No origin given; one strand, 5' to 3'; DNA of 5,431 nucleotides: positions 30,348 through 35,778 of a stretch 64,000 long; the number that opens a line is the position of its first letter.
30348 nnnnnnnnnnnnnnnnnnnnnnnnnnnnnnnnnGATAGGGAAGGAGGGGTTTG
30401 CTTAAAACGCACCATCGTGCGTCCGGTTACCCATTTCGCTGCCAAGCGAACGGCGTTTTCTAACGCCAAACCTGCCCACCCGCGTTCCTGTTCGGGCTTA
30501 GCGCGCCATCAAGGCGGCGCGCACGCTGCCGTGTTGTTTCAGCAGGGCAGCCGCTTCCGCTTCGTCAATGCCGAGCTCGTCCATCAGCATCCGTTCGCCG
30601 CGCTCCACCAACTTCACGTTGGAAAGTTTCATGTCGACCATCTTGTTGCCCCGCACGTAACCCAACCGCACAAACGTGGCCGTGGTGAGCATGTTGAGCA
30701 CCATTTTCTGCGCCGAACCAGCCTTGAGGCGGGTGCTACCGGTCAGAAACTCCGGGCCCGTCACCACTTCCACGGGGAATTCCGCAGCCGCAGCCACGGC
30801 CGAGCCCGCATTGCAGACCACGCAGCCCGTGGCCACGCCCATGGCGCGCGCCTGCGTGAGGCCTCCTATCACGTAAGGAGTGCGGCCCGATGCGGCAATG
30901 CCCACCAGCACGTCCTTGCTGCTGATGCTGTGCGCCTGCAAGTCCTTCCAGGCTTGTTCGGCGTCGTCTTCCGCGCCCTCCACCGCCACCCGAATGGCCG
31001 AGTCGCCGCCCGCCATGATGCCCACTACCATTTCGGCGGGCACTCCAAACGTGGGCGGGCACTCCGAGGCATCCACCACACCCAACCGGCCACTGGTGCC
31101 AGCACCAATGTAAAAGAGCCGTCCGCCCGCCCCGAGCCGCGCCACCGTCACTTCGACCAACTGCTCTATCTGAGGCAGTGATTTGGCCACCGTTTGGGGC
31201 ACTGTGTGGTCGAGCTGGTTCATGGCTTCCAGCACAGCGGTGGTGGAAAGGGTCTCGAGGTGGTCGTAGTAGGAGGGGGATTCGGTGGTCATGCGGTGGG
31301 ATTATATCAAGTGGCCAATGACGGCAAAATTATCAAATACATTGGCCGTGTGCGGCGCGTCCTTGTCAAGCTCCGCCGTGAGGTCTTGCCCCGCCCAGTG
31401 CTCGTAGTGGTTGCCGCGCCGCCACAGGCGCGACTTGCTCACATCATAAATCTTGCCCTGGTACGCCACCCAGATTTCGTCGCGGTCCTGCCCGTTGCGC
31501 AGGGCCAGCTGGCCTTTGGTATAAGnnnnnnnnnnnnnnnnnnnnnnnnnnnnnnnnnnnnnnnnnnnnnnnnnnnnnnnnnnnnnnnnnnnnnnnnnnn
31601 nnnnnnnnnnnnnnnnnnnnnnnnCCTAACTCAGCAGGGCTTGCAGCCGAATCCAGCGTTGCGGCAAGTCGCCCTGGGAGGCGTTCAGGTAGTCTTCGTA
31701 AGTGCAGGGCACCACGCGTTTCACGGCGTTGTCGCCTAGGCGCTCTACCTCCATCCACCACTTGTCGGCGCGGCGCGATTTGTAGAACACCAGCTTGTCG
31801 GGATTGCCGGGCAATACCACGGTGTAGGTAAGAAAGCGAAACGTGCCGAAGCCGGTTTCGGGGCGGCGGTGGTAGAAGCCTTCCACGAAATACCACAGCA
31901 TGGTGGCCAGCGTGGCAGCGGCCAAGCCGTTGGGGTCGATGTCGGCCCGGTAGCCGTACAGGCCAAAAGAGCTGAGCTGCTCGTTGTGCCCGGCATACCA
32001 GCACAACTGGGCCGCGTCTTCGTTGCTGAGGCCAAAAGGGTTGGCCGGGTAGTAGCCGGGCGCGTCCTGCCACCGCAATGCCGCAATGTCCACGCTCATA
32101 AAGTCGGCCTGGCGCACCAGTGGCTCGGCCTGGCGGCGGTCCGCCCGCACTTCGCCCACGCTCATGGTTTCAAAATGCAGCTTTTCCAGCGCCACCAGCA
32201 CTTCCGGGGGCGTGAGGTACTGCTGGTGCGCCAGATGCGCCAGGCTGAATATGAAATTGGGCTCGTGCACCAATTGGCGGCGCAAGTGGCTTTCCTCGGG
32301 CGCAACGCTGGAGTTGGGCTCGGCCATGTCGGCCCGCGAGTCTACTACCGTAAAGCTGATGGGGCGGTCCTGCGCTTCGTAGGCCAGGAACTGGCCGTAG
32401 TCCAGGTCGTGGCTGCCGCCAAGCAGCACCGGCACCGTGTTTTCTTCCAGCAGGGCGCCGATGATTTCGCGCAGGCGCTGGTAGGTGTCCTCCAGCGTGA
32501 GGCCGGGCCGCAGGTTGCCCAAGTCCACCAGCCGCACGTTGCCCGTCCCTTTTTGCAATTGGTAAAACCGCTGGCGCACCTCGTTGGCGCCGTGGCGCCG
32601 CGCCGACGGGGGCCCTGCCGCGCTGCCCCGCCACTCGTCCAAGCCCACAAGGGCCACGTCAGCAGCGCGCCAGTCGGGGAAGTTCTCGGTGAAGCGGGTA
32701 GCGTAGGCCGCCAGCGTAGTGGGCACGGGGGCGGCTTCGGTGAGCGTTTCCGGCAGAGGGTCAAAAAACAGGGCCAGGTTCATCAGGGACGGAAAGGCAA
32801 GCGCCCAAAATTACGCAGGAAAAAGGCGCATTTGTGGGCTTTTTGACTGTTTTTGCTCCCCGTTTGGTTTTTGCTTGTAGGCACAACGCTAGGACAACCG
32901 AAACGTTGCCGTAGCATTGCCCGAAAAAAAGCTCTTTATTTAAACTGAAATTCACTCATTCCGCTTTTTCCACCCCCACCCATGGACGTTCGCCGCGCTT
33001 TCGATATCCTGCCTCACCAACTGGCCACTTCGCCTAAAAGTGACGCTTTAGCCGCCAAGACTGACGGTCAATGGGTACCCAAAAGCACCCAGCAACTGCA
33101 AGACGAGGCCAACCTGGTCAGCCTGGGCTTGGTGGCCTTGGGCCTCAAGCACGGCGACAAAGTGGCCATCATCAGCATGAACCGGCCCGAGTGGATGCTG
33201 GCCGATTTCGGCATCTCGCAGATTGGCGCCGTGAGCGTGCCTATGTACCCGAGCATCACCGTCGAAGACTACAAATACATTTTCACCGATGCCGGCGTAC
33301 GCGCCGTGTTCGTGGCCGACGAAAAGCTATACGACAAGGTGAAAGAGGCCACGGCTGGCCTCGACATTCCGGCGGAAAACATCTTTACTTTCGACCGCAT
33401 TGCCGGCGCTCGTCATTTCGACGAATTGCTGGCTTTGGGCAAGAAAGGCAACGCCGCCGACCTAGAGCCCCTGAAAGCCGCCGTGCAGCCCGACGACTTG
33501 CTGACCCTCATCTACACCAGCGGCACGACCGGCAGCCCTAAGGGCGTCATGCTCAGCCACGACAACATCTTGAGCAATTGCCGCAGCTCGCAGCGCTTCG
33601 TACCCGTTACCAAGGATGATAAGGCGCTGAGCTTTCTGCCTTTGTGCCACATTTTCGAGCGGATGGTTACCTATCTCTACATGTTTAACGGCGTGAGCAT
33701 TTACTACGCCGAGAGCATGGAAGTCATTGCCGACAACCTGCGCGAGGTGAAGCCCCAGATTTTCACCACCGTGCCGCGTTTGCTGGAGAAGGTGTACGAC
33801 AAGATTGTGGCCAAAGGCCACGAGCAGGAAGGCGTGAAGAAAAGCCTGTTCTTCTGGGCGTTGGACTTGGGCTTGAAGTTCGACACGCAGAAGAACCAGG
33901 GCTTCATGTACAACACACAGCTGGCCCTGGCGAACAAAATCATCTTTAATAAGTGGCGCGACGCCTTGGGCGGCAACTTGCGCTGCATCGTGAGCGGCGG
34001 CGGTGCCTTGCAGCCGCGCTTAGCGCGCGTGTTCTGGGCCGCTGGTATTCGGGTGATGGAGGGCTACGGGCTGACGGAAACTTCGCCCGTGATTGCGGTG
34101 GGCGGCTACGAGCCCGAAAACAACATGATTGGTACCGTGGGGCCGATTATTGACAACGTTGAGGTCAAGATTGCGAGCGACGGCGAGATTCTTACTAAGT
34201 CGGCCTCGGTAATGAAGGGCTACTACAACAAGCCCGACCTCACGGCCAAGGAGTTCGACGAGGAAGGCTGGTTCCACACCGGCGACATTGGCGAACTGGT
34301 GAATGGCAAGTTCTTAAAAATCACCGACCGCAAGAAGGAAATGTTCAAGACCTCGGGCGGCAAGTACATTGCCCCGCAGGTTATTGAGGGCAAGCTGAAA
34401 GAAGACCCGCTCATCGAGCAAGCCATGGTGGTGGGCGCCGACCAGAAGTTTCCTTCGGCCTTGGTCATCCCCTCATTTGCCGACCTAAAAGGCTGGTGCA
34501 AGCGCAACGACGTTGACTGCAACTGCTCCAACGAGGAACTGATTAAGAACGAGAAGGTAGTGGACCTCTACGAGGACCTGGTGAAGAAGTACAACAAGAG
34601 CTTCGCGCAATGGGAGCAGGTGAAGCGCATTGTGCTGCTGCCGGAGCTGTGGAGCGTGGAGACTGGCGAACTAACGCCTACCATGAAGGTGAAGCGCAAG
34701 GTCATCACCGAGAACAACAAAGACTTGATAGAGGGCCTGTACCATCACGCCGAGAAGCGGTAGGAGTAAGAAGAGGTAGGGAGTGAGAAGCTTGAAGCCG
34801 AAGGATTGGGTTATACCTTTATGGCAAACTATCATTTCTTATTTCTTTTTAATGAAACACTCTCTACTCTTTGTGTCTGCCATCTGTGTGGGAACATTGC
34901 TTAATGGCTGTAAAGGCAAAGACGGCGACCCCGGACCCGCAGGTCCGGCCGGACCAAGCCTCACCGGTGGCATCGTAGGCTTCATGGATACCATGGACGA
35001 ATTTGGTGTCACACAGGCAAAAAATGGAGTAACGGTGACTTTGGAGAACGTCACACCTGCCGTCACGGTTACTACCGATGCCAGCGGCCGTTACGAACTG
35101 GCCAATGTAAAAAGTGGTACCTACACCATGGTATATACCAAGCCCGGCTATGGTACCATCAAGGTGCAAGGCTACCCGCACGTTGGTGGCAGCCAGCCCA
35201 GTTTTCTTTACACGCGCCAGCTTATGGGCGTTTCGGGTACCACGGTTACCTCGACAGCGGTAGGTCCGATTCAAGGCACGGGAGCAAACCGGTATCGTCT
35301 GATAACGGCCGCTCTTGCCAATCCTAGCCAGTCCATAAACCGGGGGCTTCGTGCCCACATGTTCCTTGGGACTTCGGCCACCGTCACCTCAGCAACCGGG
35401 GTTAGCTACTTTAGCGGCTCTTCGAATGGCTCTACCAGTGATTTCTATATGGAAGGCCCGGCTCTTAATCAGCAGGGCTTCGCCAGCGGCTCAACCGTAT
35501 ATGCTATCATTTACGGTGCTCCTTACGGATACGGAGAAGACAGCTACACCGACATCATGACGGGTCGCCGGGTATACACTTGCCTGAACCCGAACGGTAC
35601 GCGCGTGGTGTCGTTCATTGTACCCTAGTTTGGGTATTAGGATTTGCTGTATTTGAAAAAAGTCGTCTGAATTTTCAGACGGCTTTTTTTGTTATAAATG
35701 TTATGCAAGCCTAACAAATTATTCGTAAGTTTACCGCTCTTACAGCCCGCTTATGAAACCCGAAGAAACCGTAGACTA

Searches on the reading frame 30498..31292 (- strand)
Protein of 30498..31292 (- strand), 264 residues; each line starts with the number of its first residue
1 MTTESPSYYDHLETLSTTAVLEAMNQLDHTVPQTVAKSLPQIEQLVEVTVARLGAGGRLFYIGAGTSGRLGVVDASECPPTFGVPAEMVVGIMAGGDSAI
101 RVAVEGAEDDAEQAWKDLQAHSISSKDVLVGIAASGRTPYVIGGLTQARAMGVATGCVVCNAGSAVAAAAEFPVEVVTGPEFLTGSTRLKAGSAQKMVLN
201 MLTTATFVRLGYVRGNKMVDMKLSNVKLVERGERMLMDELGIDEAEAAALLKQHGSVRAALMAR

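Call 59: search_protein_families(library=pfam, proteins=[window:30498-31292:-], max_evalue=0.00001)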
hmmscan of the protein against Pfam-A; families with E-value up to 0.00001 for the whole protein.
window:30498-31292:- (264 aa): 4 families
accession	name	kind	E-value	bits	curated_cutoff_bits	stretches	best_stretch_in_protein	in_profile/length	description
PF22645.1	GKRP_SIS_N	-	7.2e-18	64.8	27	1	46-146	6-110/113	Glucokinase regulatory protein N-terminal SIS domain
PF13580.11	SIS_2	-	7e-07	29.8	27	1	29-155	8-133/138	SIS domain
PF01380.27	SIS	-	8.4e-07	29.3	25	1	116-204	44-130/131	SIS domain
PF22198.1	GKRP_SIS_2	-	5.4e-06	26.7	27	1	41-98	6-63/191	Glucokinase regulatory protein, second SIS domain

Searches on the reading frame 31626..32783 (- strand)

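Call 4: search_protein_families(library=pfam, proteins=[window:31626-32783:-])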
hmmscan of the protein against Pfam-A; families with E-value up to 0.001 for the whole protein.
window:31626-32783:- (385 aa): 1 family
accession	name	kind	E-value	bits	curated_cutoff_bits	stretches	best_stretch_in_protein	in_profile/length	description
PF00491.26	Arginase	-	1.8e-14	54.3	22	1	52-296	18-274/280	Arginase family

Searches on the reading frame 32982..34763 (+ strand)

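Call 4: search_protein_families(library=pfam, proteins=[window:32982-34763:+])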
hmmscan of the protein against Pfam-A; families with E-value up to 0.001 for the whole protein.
window:32982-34763:+ (593 aa): 2 families
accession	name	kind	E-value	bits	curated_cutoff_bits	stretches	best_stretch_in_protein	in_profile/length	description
PF00501.34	AMP-binding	-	4.7e-78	263.1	29.9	1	13-415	4-384/384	AMP-binding enzyme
PF23562.2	AMP-binding_C_3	-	6.9e-10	39.8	20.8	1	458-590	7-123/124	AMP-binding enzyme C-terminal domain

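Call 22: search_protein_families(library=ncbifam, proteins=[window:32982-34763:+], max_evalue=0.001)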
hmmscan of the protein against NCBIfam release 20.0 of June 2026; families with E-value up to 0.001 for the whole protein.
window:32982-34763:+ (593 aa): 99 families (the best 25 are shown)
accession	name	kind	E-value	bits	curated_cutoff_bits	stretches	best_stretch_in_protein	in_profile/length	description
NF038343.1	ligase_FadD11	exception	7.4e-101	338.3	950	1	19-589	14-583/585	fatty acid--CoA ligase FadD11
NF004837.0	PRK06187.1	subfamily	3e-75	253.5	476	2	9-286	13-289/531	long-chain-fatty-acid--CoA ligase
NF005801.1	PRK07656.1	equivalog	2.1e-61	208.1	657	2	36-240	29-234/500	FadD3 family acyl-CoA ligase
NF004114.0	PRK05605.1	equivalog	5.9e-57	193.3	766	3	333-491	340-508/575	long-chain-fatty-acid--CoA ligase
TIGR01923.1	menE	equivalog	6.1e-55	186.8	330.15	2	332-489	225-386/442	o-succinylbenzoate--CoA ligase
NF009233.0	PRK12583.1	subfamily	8.9e-55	186.1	832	2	15-241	29-272/558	fatty acid CoA ligase family protein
NF009232.0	PRK12582.1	subfamily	1.7e-53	181.9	777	2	356-590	378-616/624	acyl-CoA synthetase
NF002966.0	PRK03640.1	equivalog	2.5e-52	178.1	556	2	329-489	252-419/483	o-succinylbenzoate--CoA ligase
NF006182.0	PRK08316.1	subfamily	1.2e-51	175.8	663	2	34-235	37-238/523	fatty acyl-CoA synthetase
NF006181.0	PRK08314.1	subfamily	3.4e-49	167.6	705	2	37-233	53-269/563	long-chain-fatty-acid--CoA ligase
NF041592.1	carboxyl_red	equivalog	5.5e-49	166.7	1300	1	13-589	57-621/1160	carboxylic acid reductase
NF005702.0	PRK07514.1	subfamily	2.4e-45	154.8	558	2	8-248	7-235/506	malonyl-CoA synthase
NF052269.1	Staph_lig_FadD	equivalog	4.6e-42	144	650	2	332-488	266-429/499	long-chain-fatty-acid--CoA ligase FadD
NF006523.0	PRK08974.1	equivalog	1e-41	142.8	884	3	331-491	325-493/561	long-chain-fatty-acid--CoA ligase FadD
NF004229.0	PRK05677.1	subfamily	2e-40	138.8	879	2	328-486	323-489/563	long-chain-fatty-acid--CoA ligase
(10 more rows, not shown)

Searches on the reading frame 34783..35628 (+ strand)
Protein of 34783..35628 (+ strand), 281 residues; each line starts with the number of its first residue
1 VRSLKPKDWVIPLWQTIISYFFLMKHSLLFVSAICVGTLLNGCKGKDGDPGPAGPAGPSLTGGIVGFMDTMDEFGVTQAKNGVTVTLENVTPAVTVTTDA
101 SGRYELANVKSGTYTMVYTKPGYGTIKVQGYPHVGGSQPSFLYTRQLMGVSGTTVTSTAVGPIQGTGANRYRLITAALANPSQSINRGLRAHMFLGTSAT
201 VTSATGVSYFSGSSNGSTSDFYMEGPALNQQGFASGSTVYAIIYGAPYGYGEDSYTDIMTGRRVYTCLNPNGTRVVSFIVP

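Call 4: search_protein_families(library=pfam, proteins=[window:34783-35628:+])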
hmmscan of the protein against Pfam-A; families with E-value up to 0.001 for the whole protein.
window:34783-35628:+ (281 aa): 3 families
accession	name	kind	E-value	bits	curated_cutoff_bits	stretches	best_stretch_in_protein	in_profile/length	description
PF13620.12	CarboxypepD_reg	-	3.7e-08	34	32.3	1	81-129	15-65/82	Carboxypeptidase regulatory-like domain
PF17210.9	SdrD_B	-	1.9e-05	25.2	29.7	1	81-122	25-68/112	SdrD B-like domain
PF13715.12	CarbopepD_reg_2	-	3.1e-05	24.4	32.2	1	82-127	16-59/88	CarboxypepD_reg-like domain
